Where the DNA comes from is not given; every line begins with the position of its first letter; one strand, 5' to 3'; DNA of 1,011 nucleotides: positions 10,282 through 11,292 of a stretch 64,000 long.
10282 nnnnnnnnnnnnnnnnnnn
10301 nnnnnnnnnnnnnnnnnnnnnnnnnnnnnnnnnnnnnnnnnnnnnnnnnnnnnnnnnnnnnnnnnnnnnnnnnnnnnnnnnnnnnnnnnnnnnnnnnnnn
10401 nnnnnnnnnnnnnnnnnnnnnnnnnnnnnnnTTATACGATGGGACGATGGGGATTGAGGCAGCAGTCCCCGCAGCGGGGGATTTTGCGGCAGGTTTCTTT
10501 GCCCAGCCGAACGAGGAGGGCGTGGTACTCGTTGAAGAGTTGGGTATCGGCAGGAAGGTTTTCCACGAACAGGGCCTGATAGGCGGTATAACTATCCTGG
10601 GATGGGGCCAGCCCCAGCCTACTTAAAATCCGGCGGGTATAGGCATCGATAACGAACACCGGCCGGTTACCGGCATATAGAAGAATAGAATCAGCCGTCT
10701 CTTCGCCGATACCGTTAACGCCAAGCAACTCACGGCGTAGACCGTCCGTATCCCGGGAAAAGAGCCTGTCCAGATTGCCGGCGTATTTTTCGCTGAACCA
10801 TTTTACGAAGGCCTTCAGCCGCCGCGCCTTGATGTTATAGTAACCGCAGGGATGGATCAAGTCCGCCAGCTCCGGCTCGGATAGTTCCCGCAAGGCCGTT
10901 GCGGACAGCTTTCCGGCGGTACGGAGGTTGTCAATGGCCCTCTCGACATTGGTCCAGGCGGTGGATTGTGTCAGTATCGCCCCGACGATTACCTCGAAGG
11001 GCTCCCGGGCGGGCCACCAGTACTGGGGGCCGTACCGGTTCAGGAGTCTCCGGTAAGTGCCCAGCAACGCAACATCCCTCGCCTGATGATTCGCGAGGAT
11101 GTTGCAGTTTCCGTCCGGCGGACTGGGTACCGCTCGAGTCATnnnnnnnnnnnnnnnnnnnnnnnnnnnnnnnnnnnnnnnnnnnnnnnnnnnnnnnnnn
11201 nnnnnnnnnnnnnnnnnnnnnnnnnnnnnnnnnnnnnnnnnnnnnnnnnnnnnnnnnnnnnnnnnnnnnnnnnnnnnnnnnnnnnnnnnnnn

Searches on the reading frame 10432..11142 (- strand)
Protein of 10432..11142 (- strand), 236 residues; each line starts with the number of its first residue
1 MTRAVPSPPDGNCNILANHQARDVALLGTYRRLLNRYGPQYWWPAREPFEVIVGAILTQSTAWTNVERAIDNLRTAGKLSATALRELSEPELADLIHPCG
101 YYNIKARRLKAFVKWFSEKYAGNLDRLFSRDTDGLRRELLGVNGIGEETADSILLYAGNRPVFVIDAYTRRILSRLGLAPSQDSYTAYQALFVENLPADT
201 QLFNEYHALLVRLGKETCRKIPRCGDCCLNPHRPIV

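Call 57: search_protein_families(library=pfam, proteins=[window:10432-11142:-], max_evalue=0.001)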
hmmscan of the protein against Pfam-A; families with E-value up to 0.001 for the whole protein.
window:10432-11142:- (236 aa): 2 families
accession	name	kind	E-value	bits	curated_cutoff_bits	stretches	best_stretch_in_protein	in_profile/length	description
PF00730.31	HhH-GPD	-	5.5e-16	59.3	26.2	1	53-196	1-106/108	HhH-GPD superfamily base excision DNA repair protein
PF00633.29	HHH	-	0.00063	19.9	24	0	138-156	12-30/30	Helix-hairpin-helix motif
